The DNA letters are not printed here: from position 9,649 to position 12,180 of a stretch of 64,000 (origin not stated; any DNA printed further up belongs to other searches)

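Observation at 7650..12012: Candidate uncharacterised 3-gene module: ParB/Srx-like 737-aa protein followed by two tandem, divergent double-motif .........-like paralogs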

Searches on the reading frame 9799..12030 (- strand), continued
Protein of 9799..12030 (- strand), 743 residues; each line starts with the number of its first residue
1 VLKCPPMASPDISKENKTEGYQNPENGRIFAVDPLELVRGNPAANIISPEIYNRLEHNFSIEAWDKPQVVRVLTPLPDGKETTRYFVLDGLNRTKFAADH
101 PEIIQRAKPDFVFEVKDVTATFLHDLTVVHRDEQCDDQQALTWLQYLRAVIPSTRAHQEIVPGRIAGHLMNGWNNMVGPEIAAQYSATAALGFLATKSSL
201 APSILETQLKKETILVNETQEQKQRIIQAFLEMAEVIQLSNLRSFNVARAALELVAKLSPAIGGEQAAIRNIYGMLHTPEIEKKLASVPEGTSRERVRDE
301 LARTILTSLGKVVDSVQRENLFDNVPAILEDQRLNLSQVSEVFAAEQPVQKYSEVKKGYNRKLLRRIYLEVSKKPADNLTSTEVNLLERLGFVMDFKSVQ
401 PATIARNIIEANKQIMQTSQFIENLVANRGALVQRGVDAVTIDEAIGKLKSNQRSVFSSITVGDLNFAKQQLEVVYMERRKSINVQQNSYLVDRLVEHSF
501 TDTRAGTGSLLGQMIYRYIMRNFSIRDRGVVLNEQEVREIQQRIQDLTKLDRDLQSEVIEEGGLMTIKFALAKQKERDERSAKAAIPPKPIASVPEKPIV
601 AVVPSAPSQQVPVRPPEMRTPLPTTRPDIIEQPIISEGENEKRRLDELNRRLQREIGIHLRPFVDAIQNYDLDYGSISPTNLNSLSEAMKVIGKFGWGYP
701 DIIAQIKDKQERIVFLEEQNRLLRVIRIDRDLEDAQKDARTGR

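Call 56: search_solved_structures(query=A4, max_evalue=10, show_alignments=3)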
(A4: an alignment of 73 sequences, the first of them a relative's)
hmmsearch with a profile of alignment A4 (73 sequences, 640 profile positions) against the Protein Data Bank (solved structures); distinct sequences matched with E-value up to 10: 30.
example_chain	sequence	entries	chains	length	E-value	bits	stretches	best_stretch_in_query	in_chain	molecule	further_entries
3myd_A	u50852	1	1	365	9.3e-05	24.6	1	269-409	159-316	Flagellar biosynthesis protein flhA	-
9ld1_A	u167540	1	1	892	0.0049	18.9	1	361-497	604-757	inactivate TOD4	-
9cc5_A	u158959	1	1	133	0.019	17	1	404-479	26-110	Amylin-NHO-22 Binder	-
7bqr_A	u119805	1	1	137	0.021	16.8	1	274-358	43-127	Mussoc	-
7uhb_K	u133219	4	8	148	0.06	15.3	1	367-462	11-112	Multivalent miniprotein inhibitor AHB2-2GS-SB175 | Pan-variant miniprotein TRI2-2 | TRI2-2 minibinder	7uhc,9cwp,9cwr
6o0c_A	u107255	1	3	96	0.063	15.3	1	358-439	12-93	Design construct XAA_GVDQ mutant M4L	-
6nxm_A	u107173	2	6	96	0.063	15.3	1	358-439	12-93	Design construct XAA_GVDQ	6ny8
8qaf_A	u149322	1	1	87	0.072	15.1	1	390-443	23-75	sc-apCC-8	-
8qox_B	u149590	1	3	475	0.1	14.5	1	385-468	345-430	Conserved membrane protein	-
2p61_A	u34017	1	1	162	0.12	14.4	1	411-515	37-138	Hypothetical protein TM_1646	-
1nt2_B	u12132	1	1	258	0.15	14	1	359-530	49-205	conserved hypothetical protein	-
8w6e_A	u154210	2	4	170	0.3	13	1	350-502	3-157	HBC599 in complex with wFAP1.1 | wFAP1.1 structure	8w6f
5cwc_A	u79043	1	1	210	0.32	12.9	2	202-251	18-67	Designed helical repeat protein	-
6nyk_A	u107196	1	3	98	0.33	12.9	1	358-439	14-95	Design construct XAX_GGDQ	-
7puz_A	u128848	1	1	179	0.36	12.8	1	372-518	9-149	MICOS complex subunit MIC60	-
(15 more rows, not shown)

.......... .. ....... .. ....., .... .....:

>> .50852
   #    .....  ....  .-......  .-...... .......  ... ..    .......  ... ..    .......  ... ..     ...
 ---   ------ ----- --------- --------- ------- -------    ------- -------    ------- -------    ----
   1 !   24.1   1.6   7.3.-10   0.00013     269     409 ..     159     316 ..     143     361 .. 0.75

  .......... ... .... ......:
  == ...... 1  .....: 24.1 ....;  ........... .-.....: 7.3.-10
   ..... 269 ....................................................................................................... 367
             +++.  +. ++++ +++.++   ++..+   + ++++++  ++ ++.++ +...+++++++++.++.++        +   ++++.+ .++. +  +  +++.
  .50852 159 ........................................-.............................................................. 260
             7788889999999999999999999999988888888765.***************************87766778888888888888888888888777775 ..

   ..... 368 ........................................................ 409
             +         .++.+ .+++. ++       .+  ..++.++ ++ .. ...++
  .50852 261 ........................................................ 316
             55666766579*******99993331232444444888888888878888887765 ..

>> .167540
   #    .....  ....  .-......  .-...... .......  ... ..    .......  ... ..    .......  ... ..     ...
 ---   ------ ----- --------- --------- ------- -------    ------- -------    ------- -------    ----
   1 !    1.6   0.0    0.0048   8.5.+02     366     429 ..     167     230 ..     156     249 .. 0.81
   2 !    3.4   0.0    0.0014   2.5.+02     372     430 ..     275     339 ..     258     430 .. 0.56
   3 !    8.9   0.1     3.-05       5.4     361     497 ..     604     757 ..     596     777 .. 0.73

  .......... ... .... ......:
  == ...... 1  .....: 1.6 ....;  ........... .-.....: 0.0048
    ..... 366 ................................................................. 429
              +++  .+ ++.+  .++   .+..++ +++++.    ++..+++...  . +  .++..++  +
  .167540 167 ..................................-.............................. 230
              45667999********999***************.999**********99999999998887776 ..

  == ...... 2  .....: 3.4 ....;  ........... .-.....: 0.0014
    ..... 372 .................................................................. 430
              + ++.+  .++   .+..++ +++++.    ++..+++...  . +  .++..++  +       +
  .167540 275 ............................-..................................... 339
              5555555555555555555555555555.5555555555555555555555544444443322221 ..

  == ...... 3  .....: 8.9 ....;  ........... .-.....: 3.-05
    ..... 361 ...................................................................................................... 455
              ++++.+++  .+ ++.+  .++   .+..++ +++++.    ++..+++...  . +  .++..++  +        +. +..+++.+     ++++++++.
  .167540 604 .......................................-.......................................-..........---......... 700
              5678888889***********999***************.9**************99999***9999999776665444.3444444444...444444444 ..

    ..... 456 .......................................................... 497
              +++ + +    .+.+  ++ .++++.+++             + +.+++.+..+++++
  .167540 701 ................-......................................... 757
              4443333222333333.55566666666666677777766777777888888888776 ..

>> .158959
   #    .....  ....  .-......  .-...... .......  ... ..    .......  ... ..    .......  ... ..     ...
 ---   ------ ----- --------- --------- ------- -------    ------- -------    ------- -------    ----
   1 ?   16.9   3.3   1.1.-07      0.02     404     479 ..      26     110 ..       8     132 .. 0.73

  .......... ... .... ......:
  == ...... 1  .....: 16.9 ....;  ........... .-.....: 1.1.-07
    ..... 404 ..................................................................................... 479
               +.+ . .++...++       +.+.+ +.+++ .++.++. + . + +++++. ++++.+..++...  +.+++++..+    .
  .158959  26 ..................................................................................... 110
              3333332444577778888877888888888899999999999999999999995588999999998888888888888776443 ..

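Call 57: search_solved_structures(query=A5, max_evalue=10, show_alignments=2)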
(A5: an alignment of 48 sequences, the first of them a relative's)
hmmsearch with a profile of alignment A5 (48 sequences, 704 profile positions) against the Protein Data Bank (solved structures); distinct sequences matched with E-value up to 10: 4.
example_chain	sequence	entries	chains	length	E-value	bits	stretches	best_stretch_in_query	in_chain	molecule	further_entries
5x0j_A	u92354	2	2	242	0.18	13.5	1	244-320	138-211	Free serine kinase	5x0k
5x0b_A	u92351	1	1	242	0.18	13.5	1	244-320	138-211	Free serine kinase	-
5x0e_A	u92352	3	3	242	0.18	13.4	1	244-320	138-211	Free serine kinase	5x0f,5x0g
8qox_B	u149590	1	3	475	1.7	10.2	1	389-474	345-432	Conserved membrane protein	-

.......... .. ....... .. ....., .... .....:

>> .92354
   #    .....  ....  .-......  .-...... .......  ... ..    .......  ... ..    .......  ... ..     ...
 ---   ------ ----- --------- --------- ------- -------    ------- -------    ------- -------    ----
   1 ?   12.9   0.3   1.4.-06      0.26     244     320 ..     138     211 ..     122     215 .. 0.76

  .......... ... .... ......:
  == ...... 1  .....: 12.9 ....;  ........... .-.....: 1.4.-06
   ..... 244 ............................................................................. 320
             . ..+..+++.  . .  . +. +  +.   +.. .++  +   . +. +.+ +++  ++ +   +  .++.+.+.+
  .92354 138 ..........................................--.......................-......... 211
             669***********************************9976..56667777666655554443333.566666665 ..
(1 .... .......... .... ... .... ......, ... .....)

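Call 58: search_dna_similar(query=P0133, collection=phages, mode=protein, max_evalue=0.001, max_rows=15)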
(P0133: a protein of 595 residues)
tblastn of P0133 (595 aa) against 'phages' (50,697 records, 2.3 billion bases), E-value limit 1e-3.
Records with a match: 354; places in all: 354; records where one place covers at least 80% of the query: 0.
Best place of each record, by identity: <60% 354.
By first word of the organism name: Mycobacterium 314; Gordonia 27; Bacteriophage 4; Streptomyces 4; Tsukamurella 2; Mycolicibacterium 2; Micromonospora 1.
By host as written in the record: Mycobacterium smegmatis mc2 155 211; Mycobacterium smegmatis mc#155 54; Gordonia terrae 3612 23; Mycobacterium smegmatis mc2155 19; - 7; Mycobacterium smegmatius mc2 155 6; Mycobacteruim smegmatis mc2 155 4; Gordonia terrae CAG3 3; and 18 more.
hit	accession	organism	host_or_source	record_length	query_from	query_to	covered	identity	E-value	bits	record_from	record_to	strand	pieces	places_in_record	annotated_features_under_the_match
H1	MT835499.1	Bacteriophage sp.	human fecal samples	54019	482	589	18%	36.0%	6e-8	62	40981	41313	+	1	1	record has no annotation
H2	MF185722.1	Mycobacterium phage Peanam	Mycobacterium smegmatis mc2 155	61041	501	594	16%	39.0%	9e-8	61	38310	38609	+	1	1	53: WhiB family transcription factor | 54: hypothetical protein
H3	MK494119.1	Mycobacterium Phage Niklas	Mycobacterium smegmatis mc2 155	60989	501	594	16%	39.0%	2e-7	61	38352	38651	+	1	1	53: WhiB family transcription factor | 54: hypothetical protein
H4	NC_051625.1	Mycobacterium Phage Niklas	Mycobacterium smegmatis mc2 155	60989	501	594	16%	39.0%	2e-7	61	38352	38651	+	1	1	53: WhiB transcriptional factor | 54: hypothetical protein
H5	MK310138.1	Mycobacterium phage Shaobing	Mycobacterium smegmatis mc2 155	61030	501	594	16%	39.0%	2e-7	61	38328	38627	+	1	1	53: WhiB family transcription factor | 54: hypothetical protein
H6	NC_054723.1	Gordonia phage Pupper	Gordonia terrae 3612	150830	472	570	17%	35.6%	7e-6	56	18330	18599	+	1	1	53: WhiB family transcription factor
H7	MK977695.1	Gordonia phage Pupper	Gordonia terrae 3612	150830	472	570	17%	35.6%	7e-6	56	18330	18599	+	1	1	53: WhiB family transcription factor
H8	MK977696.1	Gordonia phage SCentae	Gordonia terrae 3612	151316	472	570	17%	35.6%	7e-6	56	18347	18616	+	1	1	53: WhiB family transcription factor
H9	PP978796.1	Gordonia phage CherryTomatoes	Gordonia terrae CAG3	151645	472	570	17%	35.6%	7e-6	56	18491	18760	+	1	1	55: WhiB family transcription factor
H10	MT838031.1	Bacteriophage sp.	human fecal samples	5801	501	563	11%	50.0%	6e-9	65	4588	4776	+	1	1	record has no annotation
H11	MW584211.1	Mycobacterium phage prophiGD102-1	Mycobacterium abscessus GD102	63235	491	570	13%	37.8%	1e-4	51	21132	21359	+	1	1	52: WhiB family transcription factor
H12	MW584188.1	Mycobacterium phage prophiGD91-2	Mycobacterium abscessus GD91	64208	491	570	13%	37.8%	2e-4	51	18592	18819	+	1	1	46: WhiB family transcriptional regulator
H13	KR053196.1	Tsukamurella phage TPA4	Tsukamurella paurometabola strain CON55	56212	495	573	13%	38.3%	2e-6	57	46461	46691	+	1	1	putative WhiB family transcriptional regulator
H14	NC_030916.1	Tsukamurella phage TPA4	Tsukamurella paurometabola strain CON55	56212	495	573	13%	38.3%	2e-6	57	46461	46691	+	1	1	WhiB transcriptional factor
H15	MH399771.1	Mycobacterium phage ByChance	Mycobacterium smegmatis mc2 155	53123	494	572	13%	38.3%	3e-5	53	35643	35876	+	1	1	51: WhiB family transcription factor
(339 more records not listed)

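Call 59: search_dna_similar(query=P0123, collection=plasmids, mode=protein, max_evalue=0.001, max_rows=15)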
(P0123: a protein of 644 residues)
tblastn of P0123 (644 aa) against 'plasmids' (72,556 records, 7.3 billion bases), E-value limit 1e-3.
Records with a match: 37; places in all: 42; records where one place covers at least 80% of the query: 0.
Best place of each record, by identity: <60% 37.
By first word of the organism name: Streptomyces 33; Kitasatospora 2; Nonomuraea 1; Corynebacterium 1.
By predicted mobility (MOB-suite, as given by PLSDB): non-mobilizable 34; mobilizable 3.
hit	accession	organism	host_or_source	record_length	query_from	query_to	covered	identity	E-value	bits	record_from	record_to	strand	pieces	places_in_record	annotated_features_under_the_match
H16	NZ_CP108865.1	Streptomyces virginiae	-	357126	510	640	20%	28.4%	1e-4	53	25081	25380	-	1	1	hypothetical protein | sigma factor-like helix-turn-helix DNA-binding protein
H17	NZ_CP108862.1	Streptomyces cyaneofuscatus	-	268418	496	618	19%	29.0%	5e-4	51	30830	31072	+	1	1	hypothetical protein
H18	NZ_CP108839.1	Streptomyces sp. NBC_00853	-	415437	474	565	14%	37.6%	8e-6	57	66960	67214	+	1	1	WhiB family transcriptional regulator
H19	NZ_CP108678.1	Streptomyces sp. NBC_01216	-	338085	517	618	16%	32.4%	8e-4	50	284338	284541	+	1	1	WhiB family transcriptional regulator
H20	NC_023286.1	Streptomyces sp. F12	-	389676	482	564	13%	38.1%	1e-4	53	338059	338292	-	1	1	WhiB family transcriptional regulator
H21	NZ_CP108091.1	Streptomyces virginiae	-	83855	491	564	11%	40.0%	8e-5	54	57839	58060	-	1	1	WhiB family transcriptional regulator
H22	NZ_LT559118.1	Nonomuraea gerenzanensis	-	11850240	508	564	9%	50.0%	4e-7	61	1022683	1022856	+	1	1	none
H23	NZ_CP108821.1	Streptomyces chartreusis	-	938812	513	564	8%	54.5%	3e-5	56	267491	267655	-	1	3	WhiB family transcriptional regulator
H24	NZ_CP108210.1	Kitasatospora indigofera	-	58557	517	564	7%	58.3%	5e-8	64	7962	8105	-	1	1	WhiB family transcriptional regulator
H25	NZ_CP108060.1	Streptomyces sp. NBC_00280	-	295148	512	564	8%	52.7%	2e-4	52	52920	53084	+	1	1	WhiB family transcriptional regulator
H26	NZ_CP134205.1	Streptomyces sp. BB1-1-1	bumble bee,whole organism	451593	515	564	8%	54.9%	6e-6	57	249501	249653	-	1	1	WhiB family transcriptional regulator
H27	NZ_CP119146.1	Streptomyces sp. AM 4-1-1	Apis mellifera,cell culture,Insects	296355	515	564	8%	52.9%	1e-4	53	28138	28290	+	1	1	WhiB family transcriptional regulator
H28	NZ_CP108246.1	Streptomyces sp. NBC_00073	-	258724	515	564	8%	52.9%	1e-4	53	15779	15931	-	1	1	WhiB family transcriptional regulator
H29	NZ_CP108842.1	Streptomyces chartreusis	-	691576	516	564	8%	54.0%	4e-5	55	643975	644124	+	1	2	WhiB family transcriptional regulator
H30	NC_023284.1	Streptomyces sp. F2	-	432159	518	564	7%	56.3%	1e-5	57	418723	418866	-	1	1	WhiB family transcriptional regulator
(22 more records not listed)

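Call 61: search_protein_families(library=pfam, alignment_id=A4, max_evalue=10)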
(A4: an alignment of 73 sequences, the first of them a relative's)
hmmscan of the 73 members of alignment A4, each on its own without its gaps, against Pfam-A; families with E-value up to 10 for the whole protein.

A. member 1, P0001 (737 aa): 2 families
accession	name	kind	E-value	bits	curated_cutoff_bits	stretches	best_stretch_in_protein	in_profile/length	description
PF13605.11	DUF4141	-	0.05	13.4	30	1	394-422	24-52/53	Domain of unknown function (DUF4141)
PF14842.11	FliG_N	-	3.8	8.6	25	1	526-555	27-56/104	FliG N-terminal domain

B. families by the number of members that match (of 73 scanned): 130 families (the first 25 are shown)
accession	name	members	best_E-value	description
PF02467.21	Whib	5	9.3e-16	Transcription factor WhiB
PF06818.20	Fez1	3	0.006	Fez1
PF21924.1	XRCC4_CC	3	0.059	XRCC4 coiled-coil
PF08702.15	Fib_alpha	3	0.59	Fibrinogen alpha/beta chain family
PF12325.13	TMF_TATA_bd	2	0.0028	TATA element modulatory factor 1 TATA binding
PF02183.23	HALZ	2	0.061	Homeobox associated leucine zipper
PF01166.23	TSC22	2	0.097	TSC-22/dip/bun family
PF02403.27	Seryl_tRNA_N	2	0.1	Seryl-tRNA synthetase N-terminal domain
PF18904.5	DUF5660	2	0.13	Domain of unknown function (DUF5660)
PF04102.17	SlyX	2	0.23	SlyX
PF11559.13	ADIP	2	0.8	Afadin- and alpha -actinin-Binding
PF15188.11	CCDC-167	2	1.1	Coiled-coil domain-containing protein 167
PF16046.10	FAM76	2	1.4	FAM76 protein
PF04539.22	Sigma70_r3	1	2.3e-11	Sigma-70 region 3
PF04545.22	Sigma70_r4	1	3.4e-10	Sigma-70, region 4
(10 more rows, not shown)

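Call 64: find_encoding_contigs(protein=P0054, flank=8000, max_places=3)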
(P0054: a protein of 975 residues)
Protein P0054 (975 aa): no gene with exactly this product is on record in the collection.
